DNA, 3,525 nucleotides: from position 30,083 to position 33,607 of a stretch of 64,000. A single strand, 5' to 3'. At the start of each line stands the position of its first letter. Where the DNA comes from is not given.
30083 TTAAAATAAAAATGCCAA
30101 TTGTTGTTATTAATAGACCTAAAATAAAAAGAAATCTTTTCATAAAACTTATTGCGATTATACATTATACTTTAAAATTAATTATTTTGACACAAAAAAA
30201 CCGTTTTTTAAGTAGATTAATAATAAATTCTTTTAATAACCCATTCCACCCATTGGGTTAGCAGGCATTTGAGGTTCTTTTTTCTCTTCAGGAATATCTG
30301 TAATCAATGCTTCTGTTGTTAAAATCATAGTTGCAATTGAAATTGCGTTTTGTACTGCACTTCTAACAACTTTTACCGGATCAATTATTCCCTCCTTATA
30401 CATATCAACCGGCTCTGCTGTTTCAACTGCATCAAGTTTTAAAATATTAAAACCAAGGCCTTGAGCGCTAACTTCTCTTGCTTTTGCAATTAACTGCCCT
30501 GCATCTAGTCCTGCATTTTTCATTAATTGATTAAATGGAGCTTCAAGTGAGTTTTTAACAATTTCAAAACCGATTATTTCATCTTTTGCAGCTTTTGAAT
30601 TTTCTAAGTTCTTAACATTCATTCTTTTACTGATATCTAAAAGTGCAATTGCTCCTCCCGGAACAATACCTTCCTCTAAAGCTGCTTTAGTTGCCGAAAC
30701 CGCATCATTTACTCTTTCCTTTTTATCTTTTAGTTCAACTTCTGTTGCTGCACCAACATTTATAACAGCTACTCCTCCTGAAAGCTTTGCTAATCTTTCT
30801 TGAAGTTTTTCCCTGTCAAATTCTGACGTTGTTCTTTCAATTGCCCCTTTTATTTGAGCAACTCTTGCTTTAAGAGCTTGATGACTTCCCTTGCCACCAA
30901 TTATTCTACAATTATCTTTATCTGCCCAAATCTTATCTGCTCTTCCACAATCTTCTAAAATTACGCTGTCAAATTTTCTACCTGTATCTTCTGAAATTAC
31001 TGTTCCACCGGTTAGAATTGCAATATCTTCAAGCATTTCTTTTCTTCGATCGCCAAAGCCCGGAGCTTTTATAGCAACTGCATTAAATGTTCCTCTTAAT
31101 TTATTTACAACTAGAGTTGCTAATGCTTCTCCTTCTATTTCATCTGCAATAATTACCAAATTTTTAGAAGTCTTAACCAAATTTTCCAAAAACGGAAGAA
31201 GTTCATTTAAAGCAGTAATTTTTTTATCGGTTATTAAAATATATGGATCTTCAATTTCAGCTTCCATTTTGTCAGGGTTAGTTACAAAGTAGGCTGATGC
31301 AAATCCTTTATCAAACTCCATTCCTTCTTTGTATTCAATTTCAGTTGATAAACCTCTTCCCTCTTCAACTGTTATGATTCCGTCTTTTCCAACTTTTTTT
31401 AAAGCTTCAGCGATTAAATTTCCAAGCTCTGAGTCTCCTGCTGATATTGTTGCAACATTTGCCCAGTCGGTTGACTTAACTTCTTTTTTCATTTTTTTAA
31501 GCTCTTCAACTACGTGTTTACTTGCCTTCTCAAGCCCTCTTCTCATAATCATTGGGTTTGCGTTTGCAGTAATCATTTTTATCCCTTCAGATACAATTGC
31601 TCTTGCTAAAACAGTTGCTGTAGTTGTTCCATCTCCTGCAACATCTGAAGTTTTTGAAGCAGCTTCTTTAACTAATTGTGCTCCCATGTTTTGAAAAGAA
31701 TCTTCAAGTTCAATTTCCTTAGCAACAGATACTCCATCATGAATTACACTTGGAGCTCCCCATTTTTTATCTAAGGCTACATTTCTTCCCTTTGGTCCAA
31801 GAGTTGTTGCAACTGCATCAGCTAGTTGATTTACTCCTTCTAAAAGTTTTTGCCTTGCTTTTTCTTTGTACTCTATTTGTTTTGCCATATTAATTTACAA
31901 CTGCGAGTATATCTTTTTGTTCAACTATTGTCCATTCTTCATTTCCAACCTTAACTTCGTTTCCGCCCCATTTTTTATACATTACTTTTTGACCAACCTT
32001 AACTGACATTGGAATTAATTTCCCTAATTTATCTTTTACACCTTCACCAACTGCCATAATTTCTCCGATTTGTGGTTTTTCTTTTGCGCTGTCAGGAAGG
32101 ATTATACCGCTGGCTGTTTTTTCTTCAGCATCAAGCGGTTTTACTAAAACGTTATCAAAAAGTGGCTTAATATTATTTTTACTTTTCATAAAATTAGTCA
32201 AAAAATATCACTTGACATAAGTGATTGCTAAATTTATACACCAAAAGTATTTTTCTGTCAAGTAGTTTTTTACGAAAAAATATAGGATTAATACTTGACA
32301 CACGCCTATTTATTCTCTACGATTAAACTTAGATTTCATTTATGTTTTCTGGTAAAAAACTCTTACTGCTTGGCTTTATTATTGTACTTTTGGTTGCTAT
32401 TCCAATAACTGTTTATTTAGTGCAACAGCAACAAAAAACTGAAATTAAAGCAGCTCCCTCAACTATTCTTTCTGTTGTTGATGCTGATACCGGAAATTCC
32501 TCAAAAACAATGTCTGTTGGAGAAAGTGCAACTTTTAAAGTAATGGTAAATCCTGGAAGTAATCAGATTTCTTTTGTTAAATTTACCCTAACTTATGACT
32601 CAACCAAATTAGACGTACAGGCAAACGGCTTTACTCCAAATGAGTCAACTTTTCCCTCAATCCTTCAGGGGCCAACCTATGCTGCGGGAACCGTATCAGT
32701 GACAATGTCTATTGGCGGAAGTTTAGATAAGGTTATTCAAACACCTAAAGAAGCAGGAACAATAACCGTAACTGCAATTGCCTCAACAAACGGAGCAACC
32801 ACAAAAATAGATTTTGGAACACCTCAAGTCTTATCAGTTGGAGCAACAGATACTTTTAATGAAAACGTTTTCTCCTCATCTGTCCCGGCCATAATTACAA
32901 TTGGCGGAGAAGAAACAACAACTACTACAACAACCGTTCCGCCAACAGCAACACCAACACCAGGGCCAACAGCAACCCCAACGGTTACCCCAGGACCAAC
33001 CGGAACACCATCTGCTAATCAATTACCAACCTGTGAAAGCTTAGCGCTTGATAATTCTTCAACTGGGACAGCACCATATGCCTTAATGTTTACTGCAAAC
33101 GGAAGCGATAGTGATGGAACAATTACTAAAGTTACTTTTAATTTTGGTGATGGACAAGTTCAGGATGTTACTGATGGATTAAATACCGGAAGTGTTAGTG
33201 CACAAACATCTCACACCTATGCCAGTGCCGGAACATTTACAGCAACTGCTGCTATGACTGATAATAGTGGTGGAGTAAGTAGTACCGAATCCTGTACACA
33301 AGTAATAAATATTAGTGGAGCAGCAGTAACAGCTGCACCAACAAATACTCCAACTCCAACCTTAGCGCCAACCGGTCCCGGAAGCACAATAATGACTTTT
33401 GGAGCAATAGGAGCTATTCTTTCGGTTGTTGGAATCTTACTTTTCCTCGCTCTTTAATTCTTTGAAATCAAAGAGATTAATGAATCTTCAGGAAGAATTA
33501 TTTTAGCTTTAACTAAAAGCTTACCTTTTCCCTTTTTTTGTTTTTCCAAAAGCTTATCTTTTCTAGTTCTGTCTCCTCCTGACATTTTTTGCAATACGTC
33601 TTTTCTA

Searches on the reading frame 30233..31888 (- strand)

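Call 13: search_protein_families(library=pfam, proteins=[window:30233-31888:-], max_evalue=0.001)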
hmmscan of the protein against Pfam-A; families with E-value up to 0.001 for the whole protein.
window:30233-31888:- (551 aa): 1 family
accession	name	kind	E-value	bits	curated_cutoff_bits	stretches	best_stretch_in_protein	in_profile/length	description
PF00118.29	Cpn60_TCP1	-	1.1e-68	232.6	34.3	1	22-531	1-488/490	TCP-1/cpn60 chaperonin family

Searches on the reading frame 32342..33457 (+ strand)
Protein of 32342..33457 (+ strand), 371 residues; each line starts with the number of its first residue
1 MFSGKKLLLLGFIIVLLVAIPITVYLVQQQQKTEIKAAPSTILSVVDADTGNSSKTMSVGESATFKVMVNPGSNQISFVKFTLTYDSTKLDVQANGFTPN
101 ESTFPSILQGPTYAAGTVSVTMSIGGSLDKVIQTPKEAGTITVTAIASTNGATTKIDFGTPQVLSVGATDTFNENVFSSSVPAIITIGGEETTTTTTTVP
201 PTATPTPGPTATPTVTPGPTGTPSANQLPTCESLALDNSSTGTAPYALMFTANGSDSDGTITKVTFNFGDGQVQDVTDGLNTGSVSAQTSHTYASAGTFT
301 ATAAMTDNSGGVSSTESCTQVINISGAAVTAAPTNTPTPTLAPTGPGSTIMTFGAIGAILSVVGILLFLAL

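Call 13: search_protein_families(library=pfam, proteins=[window:32342-33457:+], max_evalue=0.001)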
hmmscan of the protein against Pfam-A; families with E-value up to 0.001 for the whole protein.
window:32342-33457:+ (371 aa): 2 families
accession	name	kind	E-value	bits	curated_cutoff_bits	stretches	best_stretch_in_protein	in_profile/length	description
PF18911.6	PKD_4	-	4.5e-10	39.9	27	1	238-318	10-81/85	PKD domain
PF00801.26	PKD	-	5.9e-09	36.2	23.5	1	242-315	11-75/80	PKD domain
